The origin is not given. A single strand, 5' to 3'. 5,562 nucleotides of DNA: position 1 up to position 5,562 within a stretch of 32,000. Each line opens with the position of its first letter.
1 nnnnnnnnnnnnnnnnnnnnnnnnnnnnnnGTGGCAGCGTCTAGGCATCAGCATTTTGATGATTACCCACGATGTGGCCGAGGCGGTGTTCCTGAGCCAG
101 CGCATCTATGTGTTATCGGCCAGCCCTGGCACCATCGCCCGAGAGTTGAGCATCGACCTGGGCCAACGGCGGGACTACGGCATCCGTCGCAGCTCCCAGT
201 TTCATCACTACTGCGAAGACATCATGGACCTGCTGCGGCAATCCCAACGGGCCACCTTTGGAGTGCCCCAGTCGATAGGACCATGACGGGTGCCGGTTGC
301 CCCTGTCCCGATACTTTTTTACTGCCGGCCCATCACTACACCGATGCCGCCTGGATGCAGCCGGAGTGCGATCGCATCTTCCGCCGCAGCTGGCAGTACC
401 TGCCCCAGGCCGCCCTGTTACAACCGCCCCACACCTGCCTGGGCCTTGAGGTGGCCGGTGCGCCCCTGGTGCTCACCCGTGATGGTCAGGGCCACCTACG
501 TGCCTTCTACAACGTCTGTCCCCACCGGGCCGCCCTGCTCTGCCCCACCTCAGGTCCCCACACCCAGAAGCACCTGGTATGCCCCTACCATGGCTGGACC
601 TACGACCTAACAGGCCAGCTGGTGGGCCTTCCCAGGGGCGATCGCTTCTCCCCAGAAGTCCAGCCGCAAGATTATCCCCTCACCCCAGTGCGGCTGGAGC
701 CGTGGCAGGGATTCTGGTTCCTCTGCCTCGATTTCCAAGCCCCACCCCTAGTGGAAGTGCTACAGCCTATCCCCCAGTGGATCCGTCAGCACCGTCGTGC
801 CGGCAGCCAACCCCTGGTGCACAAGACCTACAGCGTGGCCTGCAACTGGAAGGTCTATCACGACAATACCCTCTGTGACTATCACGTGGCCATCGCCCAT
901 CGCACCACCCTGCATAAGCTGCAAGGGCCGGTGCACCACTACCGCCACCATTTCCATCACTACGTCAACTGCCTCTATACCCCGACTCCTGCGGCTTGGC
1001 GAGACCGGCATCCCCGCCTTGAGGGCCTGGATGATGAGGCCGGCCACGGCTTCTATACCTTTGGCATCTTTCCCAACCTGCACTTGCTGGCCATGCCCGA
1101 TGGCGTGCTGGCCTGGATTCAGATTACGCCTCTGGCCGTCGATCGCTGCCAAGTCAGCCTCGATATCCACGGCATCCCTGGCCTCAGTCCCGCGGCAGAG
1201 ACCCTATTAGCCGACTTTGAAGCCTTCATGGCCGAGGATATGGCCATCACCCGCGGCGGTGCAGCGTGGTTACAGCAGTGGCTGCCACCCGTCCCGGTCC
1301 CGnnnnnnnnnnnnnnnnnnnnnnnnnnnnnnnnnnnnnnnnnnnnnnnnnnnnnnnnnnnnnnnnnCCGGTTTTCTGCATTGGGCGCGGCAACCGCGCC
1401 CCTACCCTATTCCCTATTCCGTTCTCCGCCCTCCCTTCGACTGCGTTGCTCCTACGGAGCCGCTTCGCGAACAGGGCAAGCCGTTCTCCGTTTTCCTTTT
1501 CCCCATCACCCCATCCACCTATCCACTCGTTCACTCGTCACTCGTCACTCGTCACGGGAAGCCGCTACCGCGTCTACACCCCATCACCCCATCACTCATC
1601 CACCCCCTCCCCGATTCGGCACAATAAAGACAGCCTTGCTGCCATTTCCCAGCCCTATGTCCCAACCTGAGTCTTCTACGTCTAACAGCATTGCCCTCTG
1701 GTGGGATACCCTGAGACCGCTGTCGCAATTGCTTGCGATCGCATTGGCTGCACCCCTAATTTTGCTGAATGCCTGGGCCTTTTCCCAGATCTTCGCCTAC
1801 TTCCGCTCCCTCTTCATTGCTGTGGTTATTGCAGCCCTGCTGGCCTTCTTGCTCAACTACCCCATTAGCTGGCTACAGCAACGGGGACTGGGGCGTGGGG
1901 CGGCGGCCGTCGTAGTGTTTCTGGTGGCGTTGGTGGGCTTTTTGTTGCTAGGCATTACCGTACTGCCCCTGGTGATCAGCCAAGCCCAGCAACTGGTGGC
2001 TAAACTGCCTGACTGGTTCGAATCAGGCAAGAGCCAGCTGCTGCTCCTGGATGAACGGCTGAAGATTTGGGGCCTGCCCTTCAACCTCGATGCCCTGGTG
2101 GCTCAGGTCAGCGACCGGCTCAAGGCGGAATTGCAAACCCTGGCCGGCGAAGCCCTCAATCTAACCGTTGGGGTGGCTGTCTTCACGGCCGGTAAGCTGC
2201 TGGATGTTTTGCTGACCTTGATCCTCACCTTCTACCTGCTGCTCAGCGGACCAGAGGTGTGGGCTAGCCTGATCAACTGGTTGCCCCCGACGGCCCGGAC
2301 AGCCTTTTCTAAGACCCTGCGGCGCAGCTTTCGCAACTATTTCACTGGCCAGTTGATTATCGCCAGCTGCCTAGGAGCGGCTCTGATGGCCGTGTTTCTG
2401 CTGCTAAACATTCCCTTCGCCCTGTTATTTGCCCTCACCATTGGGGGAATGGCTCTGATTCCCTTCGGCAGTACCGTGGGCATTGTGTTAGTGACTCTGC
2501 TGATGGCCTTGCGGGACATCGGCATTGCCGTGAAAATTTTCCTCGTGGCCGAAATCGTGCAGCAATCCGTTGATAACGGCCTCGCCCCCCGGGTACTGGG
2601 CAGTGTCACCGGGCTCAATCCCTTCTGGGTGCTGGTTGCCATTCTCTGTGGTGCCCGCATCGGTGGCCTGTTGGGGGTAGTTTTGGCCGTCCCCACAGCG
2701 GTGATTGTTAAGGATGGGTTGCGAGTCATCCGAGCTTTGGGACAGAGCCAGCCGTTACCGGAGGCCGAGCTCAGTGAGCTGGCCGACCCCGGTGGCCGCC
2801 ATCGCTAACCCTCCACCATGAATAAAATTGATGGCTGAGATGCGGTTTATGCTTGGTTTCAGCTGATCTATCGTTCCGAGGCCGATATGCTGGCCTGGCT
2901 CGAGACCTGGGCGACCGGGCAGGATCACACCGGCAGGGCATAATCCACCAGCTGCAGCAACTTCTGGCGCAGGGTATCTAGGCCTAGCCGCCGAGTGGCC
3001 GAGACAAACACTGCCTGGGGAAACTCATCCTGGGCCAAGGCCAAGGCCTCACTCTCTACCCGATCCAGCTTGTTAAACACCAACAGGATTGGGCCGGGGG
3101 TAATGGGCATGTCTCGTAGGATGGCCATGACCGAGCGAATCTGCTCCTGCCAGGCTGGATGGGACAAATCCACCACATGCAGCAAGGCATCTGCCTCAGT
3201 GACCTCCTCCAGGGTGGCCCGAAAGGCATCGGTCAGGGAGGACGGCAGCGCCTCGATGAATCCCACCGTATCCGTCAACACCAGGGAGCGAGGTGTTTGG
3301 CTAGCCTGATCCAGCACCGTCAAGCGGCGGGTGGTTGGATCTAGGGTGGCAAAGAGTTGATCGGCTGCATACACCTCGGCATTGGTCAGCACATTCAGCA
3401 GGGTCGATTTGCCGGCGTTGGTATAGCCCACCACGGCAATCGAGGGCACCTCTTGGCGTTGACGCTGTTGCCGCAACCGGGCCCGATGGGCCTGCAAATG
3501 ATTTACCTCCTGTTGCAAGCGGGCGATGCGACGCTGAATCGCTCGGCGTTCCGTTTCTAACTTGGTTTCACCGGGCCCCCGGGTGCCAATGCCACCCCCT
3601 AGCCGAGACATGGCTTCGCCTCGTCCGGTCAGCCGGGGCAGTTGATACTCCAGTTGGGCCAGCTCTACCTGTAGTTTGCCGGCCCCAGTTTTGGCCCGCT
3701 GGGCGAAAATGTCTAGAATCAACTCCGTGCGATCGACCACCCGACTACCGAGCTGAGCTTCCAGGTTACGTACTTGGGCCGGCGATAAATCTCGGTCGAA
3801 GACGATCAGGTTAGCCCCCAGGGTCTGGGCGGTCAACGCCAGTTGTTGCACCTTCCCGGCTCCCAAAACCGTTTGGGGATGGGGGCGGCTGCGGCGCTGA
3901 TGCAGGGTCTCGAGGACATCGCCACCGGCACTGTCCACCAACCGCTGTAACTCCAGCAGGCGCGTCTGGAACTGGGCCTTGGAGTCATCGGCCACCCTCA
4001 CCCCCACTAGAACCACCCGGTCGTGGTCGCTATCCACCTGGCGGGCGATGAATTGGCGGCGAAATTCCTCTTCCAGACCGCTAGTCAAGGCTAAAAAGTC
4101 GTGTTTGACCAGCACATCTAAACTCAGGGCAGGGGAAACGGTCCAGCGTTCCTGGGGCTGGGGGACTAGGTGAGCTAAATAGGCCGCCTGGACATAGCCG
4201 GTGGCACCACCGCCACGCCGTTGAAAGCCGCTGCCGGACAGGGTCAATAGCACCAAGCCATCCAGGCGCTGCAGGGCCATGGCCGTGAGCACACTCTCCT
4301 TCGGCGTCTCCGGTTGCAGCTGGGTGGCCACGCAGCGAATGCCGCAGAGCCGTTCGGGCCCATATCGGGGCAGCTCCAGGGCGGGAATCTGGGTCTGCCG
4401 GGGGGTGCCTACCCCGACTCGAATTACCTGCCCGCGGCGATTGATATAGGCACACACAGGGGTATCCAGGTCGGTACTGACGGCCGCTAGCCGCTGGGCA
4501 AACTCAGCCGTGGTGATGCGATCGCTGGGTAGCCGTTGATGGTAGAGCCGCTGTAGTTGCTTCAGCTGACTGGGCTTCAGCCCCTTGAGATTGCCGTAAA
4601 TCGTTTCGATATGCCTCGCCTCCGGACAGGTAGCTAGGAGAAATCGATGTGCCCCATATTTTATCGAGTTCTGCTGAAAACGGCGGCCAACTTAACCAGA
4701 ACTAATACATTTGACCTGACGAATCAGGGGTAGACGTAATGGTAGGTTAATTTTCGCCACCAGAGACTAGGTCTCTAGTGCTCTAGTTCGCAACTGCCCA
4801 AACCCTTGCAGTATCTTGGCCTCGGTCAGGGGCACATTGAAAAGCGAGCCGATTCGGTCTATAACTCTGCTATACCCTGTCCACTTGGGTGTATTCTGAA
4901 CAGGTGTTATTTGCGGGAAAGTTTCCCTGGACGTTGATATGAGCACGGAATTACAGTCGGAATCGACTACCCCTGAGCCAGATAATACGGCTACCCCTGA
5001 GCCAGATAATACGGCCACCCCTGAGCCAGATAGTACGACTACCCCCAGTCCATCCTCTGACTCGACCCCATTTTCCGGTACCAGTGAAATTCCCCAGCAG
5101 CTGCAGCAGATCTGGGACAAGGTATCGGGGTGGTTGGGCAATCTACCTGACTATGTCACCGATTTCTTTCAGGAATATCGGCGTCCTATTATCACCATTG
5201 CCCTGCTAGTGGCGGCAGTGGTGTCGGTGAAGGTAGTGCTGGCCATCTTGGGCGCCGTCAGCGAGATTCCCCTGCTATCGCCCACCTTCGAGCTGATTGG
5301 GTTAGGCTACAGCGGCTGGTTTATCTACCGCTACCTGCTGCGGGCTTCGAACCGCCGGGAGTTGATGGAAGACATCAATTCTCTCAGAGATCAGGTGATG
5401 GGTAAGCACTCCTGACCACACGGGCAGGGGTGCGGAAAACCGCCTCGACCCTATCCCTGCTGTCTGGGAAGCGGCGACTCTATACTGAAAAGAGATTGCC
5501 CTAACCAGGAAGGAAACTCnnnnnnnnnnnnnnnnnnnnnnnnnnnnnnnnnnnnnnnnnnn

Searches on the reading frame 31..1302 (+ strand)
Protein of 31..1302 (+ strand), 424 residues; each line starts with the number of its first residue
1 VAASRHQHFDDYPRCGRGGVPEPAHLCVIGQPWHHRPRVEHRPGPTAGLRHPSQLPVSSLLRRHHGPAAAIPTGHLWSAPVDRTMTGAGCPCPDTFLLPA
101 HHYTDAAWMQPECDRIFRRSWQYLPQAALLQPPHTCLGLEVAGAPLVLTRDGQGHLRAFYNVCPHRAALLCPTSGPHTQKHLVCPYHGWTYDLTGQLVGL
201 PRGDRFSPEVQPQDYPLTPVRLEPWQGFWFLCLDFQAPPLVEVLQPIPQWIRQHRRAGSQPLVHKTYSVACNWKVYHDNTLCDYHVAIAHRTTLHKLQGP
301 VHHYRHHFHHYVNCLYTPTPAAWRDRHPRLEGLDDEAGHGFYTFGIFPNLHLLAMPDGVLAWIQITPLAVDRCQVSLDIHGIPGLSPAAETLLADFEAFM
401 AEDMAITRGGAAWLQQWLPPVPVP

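Call 66: search_protein_families(library=pfam, max_evalue=0.001, proteins=[window:31-1302:+])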
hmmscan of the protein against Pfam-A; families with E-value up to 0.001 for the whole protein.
window:31-1302:+ (424 aa): 2 families
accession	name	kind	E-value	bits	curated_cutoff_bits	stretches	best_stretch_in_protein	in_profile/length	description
PF00355.32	Rieske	-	1.1e-17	64.2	20.3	1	121-203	2-81/88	Rieske [2Fe-2S] domain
PF00848.25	Ring_hydroxyl_A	-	3e-14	53.8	24.9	1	265-401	10-157/208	Ring hydroxylating alpha subunit (catalytic domain)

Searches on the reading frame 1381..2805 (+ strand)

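Call 66: search_protein_families(library=pfam, max_evalue=0.001, proteins=[window:1381-2805:+])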
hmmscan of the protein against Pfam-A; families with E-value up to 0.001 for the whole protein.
window:1381-2805:+ (475 aa): 1 family
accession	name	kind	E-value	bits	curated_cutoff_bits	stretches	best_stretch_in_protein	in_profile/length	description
PF01594.21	AI-2E_transport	-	2.4e-68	231.2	34.3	1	122-449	2-325/327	AI-2E family transporter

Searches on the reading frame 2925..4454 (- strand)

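Call 66: search_protein_families(library=pfam, max_evalue=0.001, proteins=[window:2925-4454:-])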
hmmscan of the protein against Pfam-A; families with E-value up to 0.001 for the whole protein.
window:2925-4454:- (509 aa): 8 families
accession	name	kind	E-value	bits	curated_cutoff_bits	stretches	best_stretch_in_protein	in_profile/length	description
PF13167.11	GTP-bdg_N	-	1.7e-30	105.9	25.4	1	165-251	3-89/89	GTP-binding GTPase N-terminal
PF16360.10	GTP-bdg_M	-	2.8e-29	101.9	29.5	1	253-331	1-79/79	GTP-binding GTPase Middle Region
PF01926.29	MMR_HSR1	-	1.6e-21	77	21.9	1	339-462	2-113/113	50S ribosome-binding GTPase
PF00350.29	Dynamin_N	-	4.5e-07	30.5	27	1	339-382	1-39/168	Dynamin family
PF02421.24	FeoB_N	-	2.9e-05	24.1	27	1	338-481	2-133/156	Ferrous iron transport protein B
PF00009.33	GTP_EFTU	-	3.4e-05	23.9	26.5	0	418-478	90-146/188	Elongation factor Tu GTP binding domain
PF16897.10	MMR_HSR1_Xtn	-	9e-05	22.8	35.2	1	455-500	57-101/106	C-terminal region of MMR_HSR1 domain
PF03193.22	RsgA_GTPase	-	0.00014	22.2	30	0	304-399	73-168/174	RsgA GTPase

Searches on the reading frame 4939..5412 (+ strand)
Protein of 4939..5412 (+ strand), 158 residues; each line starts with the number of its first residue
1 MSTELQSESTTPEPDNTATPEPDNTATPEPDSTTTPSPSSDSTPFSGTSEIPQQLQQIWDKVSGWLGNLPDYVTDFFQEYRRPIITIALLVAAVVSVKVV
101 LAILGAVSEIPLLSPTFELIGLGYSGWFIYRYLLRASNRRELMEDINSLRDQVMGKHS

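Call 66: search_protein_families(library=pfam, max_evalue=0.001, proteins=[window:4939-5412:+])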
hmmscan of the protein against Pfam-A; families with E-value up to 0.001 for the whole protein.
window:4939-5412:+ (158 aa): 2 families
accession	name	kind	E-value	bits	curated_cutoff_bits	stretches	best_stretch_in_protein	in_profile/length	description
PF14159.11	CAAD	-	3.7e-34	116.9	30.7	1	71-155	1-85/85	CAAD domains of cyanobacterial aminoacyl-tRNA synthetase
PF02389.20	Cornifin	-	0.00023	21.8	34.8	1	9-53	27-71/135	Cornifin (SPRR) family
